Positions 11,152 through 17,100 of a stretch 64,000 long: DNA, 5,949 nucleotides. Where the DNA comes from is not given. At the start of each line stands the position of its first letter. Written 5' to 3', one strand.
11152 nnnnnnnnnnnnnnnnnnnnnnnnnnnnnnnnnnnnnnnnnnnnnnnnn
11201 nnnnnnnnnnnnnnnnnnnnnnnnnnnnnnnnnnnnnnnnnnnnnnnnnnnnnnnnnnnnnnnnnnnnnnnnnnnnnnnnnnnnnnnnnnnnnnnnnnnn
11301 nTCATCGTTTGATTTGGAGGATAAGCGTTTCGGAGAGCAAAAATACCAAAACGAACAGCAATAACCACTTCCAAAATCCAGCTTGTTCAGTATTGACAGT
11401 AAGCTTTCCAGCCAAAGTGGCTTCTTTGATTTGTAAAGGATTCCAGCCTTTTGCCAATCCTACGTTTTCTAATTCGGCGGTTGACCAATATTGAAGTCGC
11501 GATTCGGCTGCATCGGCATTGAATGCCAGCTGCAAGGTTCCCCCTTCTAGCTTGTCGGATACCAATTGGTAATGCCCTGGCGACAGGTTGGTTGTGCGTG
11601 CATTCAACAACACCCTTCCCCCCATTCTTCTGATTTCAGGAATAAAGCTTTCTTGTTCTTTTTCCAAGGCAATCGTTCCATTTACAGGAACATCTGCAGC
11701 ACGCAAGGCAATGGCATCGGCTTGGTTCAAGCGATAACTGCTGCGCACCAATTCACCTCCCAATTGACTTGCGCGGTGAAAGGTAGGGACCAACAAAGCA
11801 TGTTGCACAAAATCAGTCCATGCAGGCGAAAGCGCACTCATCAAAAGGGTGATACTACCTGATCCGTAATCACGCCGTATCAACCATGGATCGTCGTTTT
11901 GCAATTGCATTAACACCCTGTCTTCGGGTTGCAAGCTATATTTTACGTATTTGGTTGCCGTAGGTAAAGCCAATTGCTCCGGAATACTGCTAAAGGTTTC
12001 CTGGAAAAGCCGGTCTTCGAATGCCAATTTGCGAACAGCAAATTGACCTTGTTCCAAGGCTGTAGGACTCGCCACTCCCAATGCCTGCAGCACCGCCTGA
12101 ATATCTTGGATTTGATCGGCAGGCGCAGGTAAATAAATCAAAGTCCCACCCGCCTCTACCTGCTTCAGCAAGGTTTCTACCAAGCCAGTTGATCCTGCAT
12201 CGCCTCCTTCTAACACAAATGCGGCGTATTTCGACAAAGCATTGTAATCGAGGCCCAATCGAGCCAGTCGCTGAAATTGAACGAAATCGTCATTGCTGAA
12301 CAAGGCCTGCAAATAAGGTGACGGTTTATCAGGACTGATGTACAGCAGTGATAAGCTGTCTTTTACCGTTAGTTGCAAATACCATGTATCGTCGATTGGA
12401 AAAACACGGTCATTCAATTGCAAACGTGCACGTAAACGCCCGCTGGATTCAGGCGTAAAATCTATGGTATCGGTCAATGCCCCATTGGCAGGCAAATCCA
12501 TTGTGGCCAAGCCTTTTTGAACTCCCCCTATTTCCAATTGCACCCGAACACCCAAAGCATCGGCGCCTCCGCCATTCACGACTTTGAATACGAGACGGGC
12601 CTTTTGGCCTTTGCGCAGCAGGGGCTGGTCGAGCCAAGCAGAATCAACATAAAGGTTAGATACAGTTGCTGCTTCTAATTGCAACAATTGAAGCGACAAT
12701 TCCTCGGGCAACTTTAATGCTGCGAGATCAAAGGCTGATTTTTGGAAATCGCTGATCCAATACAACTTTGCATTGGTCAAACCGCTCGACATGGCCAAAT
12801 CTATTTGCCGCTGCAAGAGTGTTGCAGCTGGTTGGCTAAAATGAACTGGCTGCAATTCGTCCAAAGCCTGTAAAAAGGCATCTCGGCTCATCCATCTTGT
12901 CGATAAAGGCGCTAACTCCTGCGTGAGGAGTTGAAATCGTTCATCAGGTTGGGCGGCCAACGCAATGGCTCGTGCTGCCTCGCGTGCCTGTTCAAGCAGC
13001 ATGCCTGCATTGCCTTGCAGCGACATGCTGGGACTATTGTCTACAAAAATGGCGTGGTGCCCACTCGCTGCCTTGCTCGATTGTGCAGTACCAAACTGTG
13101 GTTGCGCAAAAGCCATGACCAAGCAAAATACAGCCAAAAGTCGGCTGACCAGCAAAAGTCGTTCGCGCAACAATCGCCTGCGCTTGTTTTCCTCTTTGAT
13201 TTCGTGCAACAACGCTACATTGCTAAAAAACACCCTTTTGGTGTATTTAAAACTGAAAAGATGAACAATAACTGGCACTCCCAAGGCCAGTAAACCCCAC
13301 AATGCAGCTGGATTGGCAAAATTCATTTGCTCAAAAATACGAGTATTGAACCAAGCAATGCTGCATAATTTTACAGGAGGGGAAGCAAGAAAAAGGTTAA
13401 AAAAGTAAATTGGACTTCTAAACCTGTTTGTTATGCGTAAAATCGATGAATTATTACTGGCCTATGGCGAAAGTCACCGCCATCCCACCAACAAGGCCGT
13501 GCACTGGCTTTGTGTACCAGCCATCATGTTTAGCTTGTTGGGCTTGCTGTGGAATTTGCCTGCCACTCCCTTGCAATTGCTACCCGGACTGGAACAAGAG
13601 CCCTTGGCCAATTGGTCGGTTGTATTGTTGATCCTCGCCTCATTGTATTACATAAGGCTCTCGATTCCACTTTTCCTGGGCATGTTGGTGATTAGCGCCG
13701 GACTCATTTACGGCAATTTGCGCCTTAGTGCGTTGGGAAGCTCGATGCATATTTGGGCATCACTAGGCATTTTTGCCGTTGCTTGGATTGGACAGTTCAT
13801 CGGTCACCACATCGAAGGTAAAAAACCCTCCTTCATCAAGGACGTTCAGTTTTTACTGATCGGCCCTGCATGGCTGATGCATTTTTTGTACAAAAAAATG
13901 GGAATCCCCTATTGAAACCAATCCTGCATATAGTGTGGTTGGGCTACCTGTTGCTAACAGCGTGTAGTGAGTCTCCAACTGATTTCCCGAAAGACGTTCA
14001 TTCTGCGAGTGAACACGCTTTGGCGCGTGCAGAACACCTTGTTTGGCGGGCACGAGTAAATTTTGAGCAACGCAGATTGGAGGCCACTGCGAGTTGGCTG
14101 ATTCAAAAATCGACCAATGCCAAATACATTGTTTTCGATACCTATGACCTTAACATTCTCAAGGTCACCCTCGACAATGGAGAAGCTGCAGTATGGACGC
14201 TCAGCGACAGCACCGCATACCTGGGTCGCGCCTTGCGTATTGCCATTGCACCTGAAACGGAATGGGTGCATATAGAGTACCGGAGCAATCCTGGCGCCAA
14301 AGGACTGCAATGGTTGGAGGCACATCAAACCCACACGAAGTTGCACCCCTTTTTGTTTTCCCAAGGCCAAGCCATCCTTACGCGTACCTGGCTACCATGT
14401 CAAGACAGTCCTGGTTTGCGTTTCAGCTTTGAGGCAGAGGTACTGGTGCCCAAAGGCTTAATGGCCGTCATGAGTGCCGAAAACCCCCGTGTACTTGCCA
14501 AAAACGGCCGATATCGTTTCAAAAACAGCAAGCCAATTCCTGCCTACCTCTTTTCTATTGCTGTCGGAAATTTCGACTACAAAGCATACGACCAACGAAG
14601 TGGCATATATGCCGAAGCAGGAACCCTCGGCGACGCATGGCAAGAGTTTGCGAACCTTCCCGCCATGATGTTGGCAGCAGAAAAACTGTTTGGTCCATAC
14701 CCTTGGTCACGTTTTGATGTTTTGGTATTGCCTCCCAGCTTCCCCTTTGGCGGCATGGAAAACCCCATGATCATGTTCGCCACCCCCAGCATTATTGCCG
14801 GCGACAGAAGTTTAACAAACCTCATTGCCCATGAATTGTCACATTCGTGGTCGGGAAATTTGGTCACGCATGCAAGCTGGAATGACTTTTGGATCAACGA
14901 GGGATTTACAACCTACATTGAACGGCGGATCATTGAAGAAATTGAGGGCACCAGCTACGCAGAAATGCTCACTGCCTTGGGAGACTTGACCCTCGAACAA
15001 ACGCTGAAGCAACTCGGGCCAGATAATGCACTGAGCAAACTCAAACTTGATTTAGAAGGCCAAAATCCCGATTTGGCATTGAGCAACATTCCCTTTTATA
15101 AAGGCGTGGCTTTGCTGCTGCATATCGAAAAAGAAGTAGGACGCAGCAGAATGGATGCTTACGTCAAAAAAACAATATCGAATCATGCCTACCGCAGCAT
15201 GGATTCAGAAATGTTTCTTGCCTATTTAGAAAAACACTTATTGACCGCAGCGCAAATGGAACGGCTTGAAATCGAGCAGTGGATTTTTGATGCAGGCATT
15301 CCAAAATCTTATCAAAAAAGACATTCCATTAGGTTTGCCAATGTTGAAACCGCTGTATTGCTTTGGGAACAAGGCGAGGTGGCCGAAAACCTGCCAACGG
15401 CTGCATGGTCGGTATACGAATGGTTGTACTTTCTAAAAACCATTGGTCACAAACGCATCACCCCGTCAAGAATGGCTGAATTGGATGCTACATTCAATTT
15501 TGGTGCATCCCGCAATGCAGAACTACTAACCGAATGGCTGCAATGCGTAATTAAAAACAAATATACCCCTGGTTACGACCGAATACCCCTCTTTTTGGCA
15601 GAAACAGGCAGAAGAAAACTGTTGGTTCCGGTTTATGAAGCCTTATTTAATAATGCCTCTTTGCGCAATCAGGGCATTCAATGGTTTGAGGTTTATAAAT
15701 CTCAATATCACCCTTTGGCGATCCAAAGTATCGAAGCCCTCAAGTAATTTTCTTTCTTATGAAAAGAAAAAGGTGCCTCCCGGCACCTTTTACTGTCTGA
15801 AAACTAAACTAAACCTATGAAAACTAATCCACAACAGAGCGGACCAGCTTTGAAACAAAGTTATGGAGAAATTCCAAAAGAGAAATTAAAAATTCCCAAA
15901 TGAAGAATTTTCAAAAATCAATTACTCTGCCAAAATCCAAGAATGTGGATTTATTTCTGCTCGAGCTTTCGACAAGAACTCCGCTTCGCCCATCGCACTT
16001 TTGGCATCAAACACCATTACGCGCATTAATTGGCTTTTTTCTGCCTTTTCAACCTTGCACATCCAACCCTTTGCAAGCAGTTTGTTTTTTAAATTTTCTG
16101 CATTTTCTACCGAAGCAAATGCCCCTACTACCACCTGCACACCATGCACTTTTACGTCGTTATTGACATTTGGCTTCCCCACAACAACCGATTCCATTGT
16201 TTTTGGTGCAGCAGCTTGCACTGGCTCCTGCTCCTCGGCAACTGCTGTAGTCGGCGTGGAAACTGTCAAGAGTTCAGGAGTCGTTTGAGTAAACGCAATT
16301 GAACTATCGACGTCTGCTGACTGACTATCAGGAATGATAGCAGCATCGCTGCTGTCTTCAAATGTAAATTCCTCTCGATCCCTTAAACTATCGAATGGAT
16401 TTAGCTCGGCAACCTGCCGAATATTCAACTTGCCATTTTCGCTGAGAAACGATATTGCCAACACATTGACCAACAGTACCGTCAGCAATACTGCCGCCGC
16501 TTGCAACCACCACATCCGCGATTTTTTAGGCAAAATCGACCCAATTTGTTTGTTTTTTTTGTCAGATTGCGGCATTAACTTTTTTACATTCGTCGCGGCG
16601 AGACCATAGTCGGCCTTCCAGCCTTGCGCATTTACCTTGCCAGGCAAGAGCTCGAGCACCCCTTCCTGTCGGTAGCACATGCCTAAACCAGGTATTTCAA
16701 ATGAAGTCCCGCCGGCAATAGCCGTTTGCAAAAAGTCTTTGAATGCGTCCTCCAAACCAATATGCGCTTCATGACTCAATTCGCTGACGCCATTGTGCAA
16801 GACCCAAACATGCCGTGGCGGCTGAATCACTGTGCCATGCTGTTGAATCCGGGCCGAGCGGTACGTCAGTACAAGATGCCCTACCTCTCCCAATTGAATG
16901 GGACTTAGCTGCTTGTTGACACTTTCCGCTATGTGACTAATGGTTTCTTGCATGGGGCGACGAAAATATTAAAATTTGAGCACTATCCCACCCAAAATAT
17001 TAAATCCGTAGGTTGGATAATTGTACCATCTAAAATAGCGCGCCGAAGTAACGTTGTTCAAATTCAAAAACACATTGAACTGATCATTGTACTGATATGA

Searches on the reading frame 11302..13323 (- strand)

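Call 74: search_protein_families(library=ncbifam, proteins=[window:11302-13323:-], max_evalue=0.00001)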
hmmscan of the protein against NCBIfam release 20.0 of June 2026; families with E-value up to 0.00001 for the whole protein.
window:11302-13323:- (673 aa): 1 family
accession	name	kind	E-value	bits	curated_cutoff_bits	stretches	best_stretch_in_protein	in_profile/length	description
TIGR02226.1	two_anch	domain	5.4e-15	55.4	23.05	1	1-77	2-78/82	N-terminal double-transmembrane domain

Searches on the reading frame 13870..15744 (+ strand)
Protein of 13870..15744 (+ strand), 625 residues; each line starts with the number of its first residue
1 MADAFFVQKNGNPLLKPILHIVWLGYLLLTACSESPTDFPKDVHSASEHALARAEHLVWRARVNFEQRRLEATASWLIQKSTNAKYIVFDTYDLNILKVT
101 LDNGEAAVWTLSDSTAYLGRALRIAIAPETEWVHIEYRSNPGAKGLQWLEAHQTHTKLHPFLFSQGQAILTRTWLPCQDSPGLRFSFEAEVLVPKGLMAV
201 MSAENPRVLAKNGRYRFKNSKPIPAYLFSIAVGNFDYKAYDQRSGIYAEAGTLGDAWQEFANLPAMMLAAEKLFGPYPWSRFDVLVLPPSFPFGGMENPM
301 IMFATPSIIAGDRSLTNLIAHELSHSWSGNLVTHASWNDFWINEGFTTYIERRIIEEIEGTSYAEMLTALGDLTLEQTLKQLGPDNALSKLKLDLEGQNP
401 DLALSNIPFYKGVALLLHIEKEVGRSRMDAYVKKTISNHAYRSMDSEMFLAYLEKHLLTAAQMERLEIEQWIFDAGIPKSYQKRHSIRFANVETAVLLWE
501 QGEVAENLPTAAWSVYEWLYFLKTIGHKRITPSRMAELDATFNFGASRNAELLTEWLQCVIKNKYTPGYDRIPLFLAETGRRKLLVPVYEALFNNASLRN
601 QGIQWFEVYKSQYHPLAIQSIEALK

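Call 74: search_protein_families(library=ncbifam, proteins=[window:13870-15744:+], max_evalue=0.00001)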
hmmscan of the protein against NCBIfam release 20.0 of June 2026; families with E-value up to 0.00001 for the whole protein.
window:13870-15744:+ (625 aa): 3 families
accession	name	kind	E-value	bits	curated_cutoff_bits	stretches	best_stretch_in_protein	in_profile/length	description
TIGR02411.1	leuko_A4_hydro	equivalog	2e-134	449.5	761.7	1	43-622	2-597/600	leukotriene-A(4) hydrolase/aminopeptidase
TIGR02412.1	pepN_strep_liv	equivalog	1.8e-20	72.9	591.2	1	162-365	120-335/832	aminopeptidase N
TIGR02414.1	pepN_proteo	equivalog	1.4e-07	30.1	718.2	1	212-358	163-328/868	aminopeptidase N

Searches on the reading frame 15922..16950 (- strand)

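Call 75: search_protein_families(library=ncbifam, proteins=[window:15922-16950:-], max_evalue=0.001)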
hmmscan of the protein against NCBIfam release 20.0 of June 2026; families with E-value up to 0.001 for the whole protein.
window:15922-16950:- (342 aa): 1 family
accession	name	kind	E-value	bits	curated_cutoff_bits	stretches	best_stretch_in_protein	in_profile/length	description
TIGR02223.1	ftsN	equivalog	4.9e-05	23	107.65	1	240-321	200-279/299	cell division protein FtsN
